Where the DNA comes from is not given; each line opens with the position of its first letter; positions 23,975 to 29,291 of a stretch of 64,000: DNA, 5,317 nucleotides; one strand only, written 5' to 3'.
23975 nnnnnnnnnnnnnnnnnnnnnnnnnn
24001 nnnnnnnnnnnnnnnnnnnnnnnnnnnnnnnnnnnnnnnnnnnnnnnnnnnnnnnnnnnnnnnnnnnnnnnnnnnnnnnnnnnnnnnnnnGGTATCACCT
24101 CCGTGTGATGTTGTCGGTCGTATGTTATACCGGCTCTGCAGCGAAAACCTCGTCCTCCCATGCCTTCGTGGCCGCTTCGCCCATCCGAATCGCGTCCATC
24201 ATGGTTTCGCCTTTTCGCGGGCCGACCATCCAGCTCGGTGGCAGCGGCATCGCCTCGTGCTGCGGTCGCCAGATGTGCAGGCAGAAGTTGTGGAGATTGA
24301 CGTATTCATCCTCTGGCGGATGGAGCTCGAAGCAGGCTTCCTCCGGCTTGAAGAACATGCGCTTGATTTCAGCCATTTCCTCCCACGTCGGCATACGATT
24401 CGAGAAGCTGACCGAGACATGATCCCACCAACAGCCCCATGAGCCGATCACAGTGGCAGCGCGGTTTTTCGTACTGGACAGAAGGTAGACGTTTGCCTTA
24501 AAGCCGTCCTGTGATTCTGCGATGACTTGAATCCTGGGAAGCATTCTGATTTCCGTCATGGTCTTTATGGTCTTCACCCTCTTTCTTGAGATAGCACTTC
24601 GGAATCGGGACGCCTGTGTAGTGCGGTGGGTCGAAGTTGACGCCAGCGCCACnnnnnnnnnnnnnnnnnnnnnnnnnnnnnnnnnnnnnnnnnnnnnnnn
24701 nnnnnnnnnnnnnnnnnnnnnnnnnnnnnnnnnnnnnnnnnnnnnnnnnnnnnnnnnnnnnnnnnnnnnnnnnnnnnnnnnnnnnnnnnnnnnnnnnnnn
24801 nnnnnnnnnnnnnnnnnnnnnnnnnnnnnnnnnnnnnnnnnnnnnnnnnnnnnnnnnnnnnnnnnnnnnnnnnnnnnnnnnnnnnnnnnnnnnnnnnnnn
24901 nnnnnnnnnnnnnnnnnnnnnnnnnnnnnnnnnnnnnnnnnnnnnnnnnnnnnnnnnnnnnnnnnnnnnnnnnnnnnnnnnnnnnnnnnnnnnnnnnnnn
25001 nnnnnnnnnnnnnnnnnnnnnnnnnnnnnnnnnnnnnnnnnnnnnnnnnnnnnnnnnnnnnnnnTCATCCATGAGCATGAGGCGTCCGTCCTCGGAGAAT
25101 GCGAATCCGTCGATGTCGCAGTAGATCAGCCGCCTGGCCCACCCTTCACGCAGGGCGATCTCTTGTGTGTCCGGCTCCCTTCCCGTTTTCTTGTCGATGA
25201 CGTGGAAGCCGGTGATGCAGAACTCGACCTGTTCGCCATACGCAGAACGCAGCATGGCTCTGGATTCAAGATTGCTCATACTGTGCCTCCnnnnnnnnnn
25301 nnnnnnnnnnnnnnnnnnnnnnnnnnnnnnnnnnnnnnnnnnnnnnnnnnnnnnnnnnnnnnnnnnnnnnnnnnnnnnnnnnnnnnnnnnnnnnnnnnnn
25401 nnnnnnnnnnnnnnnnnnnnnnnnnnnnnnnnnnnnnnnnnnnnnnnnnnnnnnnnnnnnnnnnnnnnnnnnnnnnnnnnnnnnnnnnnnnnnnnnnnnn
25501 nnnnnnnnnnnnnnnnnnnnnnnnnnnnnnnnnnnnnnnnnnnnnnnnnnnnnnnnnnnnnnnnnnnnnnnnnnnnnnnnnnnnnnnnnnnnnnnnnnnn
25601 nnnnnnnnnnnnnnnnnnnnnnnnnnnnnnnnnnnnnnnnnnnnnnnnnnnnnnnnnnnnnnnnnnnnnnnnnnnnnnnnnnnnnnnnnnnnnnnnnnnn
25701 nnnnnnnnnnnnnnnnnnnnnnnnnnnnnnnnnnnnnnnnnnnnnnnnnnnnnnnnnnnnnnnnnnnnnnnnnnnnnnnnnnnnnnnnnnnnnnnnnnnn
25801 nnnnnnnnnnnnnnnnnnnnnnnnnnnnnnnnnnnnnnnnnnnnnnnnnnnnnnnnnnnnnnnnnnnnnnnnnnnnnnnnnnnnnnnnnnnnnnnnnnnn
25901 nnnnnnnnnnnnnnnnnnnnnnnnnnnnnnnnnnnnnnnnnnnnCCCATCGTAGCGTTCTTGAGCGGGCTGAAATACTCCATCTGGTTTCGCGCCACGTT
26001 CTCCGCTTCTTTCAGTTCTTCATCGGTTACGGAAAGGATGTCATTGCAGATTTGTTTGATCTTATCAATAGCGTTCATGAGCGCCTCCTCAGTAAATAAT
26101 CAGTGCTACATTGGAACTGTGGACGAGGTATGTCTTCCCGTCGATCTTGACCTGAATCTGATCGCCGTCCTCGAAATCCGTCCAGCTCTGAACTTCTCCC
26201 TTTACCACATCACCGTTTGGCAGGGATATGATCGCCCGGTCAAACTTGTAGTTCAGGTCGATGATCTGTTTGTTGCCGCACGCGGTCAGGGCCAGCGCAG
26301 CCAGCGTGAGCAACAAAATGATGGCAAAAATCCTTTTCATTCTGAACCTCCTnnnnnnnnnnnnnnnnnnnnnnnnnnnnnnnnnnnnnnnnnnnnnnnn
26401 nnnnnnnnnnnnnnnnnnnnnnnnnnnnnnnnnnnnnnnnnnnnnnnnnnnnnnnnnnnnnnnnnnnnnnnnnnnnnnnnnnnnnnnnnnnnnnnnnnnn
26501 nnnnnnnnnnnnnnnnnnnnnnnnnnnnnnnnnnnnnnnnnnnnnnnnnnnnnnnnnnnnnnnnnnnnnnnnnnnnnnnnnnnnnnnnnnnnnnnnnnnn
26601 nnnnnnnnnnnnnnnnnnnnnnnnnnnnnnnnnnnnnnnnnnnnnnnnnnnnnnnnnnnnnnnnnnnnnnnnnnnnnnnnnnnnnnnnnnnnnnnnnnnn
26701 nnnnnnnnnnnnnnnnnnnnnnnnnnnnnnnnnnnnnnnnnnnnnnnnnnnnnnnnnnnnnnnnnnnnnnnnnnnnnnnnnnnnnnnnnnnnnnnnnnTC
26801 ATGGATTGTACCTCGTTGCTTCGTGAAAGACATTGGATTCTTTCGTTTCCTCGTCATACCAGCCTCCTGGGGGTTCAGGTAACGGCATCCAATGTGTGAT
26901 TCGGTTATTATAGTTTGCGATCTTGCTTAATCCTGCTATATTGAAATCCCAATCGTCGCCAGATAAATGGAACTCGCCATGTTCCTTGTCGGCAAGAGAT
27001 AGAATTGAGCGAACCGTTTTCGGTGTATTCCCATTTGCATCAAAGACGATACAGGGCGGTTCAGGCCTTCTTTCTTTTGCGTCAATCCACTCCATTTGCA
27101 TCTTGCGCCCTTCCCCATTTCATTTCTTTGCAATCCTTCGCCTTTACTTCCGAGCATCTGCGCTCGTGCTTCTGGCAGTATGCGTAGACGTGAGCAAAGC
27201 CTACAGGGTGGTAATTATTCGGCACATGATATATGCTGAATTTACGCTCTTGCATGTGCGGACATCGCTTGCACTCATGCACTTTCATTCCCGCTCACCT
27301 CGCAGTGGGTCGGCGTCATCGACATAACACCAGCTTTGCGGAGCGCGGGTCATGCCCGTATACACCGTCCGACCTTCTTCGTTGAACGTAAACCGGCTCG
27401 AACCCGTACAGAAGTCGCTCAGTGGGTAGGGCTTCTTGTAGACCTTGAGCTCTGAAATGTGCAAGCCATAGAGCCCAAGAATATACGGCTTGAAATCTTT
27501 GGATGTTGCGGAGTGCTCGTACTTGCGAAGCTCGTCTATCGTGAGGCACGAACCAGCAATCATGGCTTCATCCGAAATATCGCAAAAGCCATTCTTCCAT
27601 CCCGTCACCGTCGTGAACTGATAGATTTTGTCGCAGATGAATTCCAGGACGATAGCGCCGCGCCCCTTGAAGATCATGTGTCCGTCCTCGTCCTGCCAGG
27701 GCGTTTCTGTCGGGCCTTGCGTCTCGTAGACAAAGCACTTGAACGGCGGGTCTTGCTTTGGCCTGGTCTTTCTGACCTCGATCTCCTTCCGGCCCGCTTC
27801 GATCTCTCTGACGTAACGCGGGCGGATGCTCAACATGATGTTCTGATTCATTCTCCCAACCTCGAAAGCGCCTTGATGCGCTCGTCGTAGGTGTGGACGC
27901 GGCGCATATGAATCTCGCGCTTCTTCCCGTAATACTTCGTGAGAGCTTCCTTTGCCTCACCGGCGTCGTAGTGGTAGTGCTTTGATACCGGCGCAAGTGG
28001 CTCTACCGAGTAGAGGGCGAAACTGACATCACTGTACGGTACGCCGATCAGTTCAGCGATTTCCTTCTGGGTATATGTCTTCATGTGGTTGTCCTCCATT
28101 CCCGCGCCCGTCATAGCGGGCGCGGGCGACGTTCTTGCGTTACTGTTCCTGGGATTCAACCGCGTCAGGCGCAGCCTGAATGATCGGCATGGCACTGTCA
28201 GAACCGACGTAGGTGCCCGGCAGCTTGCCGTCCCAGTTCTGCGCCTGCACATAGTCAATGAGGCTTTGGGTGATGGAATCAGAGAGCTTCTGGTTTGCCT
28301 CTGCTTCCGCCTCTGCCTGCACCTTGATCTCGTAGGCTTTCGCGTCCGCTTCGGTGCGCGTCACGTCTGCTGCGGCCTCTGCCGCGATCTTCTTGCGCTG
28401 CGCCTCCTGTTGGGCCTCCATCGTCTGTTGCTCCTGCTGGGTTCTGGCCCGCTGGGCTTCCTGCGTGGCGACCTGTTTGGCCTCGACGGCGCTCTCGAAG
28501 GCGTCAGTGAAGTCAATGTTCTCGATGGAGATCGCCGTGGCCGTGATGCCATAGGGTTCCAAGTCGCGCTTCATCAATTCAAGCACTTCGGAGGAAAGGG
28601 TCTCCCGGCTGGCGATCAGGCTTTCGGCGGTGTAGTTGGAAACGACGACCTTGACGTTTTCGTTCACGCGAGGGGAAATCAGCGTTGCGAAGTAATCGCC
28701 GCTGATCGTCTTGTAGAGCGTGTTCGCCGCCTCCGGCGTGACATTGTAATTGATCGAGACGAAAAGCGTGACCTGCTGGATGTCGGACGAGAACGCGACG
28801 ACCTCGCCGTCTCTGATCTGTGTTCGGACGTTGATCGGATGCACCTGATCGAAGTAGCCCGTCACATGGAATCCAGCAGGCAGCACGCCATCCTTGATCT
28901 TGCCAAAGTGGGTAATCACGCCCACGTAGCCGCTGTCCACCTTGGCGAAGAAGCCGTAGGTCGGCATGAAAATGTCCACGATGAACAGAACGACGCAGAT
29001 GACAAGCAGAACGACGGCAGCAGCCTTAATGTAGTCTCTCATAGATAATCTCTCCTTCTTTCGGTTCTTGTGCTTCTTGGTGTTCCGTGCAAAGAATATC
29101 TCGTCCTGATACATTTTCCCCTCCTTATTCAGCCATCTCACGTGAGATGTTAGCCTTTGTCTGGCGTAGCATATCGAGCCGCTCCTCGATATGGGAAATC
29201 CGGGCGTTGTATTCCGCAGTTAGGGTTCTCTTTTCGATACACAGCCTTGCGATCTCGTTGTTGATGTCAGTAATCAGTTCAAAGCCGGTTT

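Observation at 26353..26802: Phage-encoded SPOUT (TrmL/SpoU-like) RNA 2'-O-methyltransferase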

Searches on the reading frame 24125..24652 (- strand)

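Call 3: search_protein_families(library=pfam, proteins=[window:24125-24652:-], max_evalue=0.01)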
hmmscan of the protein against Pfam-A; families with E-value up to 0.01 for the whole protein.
window:24125-24652:- (175 aa): 1 family
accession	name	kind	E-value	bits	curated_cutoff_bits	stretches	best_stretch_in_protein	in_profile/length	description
PF24746.1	DUF7694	-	3.4e-27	94.5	27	1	68-131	1-65/66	Domain of unknown function (DUF7694)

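Call 5: search_protein_families(library=phrogs, proteins=[window:24125-24652:-], max_evalue=0.001)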
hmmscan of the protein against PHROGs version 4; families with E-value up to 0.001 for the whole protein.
window:24125-24652:- (175 aa): 1 family
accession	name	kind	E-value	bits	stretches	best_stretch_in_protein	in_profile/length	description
phrog_7839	-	unknown function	3.2e-23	83.3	1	65-144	55-134/136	-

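Call 76: search_protein_families(library=padloc, proteins=[window:24125-24652:-], max_evalue=0.01)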
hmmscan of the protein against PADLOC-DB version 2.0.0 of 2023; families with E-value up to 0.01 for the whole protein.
window:24125-24652:- (175 aa): 0 families

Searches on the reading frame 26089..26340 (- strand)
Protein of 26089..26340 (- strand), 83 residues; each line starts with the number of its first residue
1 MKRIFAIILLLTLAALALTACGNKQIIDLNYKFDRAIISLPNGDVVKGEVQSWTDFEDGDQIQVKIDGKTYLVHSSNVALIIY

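Call 3: search_protein_families(library=pfam, proteins=[window:26089-26340:-], max_evalue=0.01)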
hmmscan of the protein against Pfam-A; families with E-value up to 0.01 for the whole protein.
window:26089-26340:- (83 aa): 1 family
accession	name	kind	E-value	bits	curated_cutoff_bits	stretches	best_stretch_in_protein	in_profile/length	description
PF13627.12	LptM_cons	-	0.01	16.1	27.3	0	8-24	1-17/23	LPS-assembly lipoprotein LptM, conserved region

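Call 5: search_protein_families(library=phrogs, proteins=[window:26089-26340:-], max_evalue=0.001)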
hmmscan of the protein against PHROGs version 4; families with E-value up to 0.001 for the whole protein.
window:26089-26340:- (83 aa): 1 family
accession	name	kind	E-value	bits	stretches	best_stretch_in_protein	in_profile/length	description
phrog_9078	-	unknown function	0.00036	21.3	1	1-50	1-49/115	-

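Call 76: search_protein_families(library=padloc, proteins=[window:26089-26340:-], max_evalue=0.01)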
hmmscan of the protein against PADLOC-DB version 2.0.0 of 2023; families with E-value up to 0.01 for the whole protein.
window:26089-26340:- (83 aa): 0 families

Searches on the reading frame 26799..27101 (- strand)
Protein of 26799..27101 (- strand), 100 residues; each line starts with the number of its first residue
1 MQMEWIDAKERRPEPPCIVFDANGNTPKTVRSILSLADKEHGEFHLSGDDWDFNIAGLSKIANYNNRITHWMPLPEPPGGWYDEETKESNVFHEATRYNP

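Call 3: search_protein_families(library=pfam, proteins=[window:26799-27101:-], max_evalue=0.01)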
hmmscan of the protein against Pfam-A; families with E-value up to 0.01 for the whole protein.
window:26799-27101:- (100 aa): 1 family
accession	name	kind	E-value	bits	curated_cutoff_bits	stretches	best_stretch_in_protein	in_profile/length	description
PF04448.17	DUF551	-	1.7e-07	32.4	22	1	4-78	1-67/68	Protein of unknown function (DUF551)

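Call 5: search_protein_families(library=phrogs, proteins=[window:26799-27101:-], max_evalue=0.001)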
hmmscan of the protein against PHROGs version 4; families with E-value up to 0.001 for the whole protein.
window:26799-27101:- (100 aa): 2 families
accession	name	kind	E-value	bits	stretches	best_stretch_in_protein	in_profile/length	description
phrog_924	-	unknown function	5.3e-09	37.1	1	1-88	88-160/267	-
phrog_7704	-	unknown function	7.5e-05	23.7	1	4-78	108-169/173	-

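Call 64: search_protein_families(library=ncbifam, proteins=[window:26799-27101:-], max_evalue=0.01)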
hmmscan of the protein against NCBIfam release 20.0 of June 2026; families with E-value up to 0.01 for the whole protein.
window:26799-27101:- (100 aa): 1 family
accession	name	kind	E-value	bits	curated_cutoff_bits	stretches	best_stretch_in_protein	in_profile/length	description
NF041588.1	AQJ64_40280_fam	hypoth_equivalog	0.001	19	70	0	2-22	4-24/116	AQJ64_40280 family protein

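Call 76: search_protein_families(library=padloc, proteins=[window:26799-27101:-], max_evalue=0.01)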
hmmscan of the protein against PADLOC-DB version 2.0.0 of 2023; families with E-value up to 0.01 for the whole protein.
window:26799-27101:- (100 aa): 0 families

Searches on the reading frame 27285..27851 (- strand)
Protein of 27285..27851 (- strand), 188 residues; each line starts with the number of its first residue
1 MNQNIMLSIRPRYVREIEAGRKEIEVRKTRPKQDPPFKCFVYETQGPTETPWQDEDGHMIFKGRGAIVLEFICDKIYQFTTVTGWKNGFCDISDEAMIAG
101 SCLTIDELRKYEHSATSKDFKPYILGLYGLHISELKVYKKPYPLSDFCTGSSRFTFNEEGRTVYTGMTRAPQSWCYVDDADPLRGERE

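Call 3: search_protein_families(library=pfam, proteins=[window:27285-27851:-], max_evalue=0.01)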
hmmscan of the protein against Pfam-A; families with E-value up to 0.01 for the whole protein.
window:27285-27851:- (188 aa): 0 families

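Call 5: search_protein_families(library=phrogs, proteins=[window:27285-27851:-], max_evalue=0.001)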
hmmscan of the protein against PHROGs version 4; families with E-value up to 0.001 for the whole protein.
window:27285-27851:- (188 aa): 1 family
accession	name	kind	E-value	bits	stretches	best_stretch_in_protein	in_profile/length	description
phrog_3136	-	unknown function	1.4e-22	81.1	1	2-180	2-128/134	-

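Call 64: search_protein_families(library=ncbifam, proteins=[window:27285-27851:-], max_evalue=0.01)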
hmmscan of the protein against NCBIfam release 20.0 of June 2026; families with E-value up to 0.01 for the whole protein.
window:27285-27851:- (188 aa): 0 families

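Call 72: search_solved_structures(query=window:27285-27851:-, max_evalue=10)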
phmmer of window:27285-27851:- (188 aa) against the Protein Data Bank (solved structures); distinct sequences matched with E-value up to 10: 1.
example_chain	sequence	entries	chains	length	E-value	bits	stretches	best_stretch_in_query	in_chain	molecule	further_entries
1jds_A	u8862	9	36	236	0.1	15.4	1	53-110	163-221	5'-METHYLTHIOADENOSINE PHOSPHORYLASE | 5'-deoxy-5'-methylthioadenosine phosphorylase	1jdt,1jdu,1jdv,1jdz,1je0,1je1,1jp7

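Call 76: search_protein_families(library=padloc, proteins=[window:27285-27851:-], max_evalue=0.01)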
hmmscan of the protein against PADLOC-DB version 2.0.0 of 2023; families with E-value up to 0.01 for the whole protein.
window:27285-27851:- (188 aa): 2 families
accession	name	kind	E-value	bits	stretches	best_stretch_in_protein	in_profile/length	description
PDLC04425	PDC-M11B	-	6.1e-09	34.5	1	4-45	2-42/132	-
PDLC04424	PDC-M11B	-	8.2e-07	27.1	1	3-34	8-39/142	-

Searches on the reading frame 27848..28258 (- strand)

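Call 76: search_protein_families(library=padloc, proteins=[window:27848-28258:-], max_evalue=0.01)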
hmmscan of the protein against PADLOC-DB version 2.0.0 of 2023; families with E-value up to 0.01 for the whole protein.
window:27848-28258:- (136 aa): 1 family
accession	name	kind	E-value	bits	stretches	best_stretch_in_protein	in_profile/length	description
PDLC04133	mad1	-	0.0029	15.9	1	58-83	2-27/60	mads_1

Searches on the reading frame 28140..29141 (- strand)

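Call 3: search_protein_families(library=pfam, proteins=[window:28140-29141:-], max_evalue=0.01)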
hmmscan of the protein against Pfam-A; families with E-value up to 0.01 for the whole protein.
window:28140-29141:- (333 aa): 2 families
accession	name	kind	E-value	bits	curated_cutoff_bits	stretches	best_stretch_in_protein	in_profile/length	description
PF01145.31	Band_7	-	1.2e-28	100.8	23.6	1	67-239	2-170/176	SPFH domain / Band 7 family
PF13421.11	Band_7_1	-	0.0019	18.3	24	1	166-222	150-206/211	SPFH domain-Band 7 family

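Call 5: search_protein_families(library=phrogs, proteins=[window:28140-29141:-], max_evalue=0.001)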
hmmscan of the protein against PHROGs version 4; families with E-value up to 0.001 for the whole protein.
window:28140-29141:- (333 aa): 3 families
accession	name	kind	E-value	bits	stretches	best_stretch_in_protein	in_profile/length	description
phrog_200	-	other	8.6e-52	177.5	1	25-323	67-359/379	lipoprotein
phrog_11908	-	unknown function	7.1e-05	22.7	1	192-297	226-314/430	-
phrog_156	-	head and packaging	0.00096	18.7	0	172-322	510-650/681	portal protein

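Call 76: search_protein_families(library=padloc, proteins=[window:28140-29141:-], max_evalue=0.01)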
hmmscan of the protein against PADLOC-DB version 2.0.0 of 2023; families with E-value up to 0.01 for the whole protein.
window:28140-29141:- (333 aa): 1 family
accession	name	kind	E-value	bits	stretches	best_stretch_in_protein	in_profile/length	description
PDLC04811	PDC-S02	-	0.0034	15.2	1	161-260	34-137/172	-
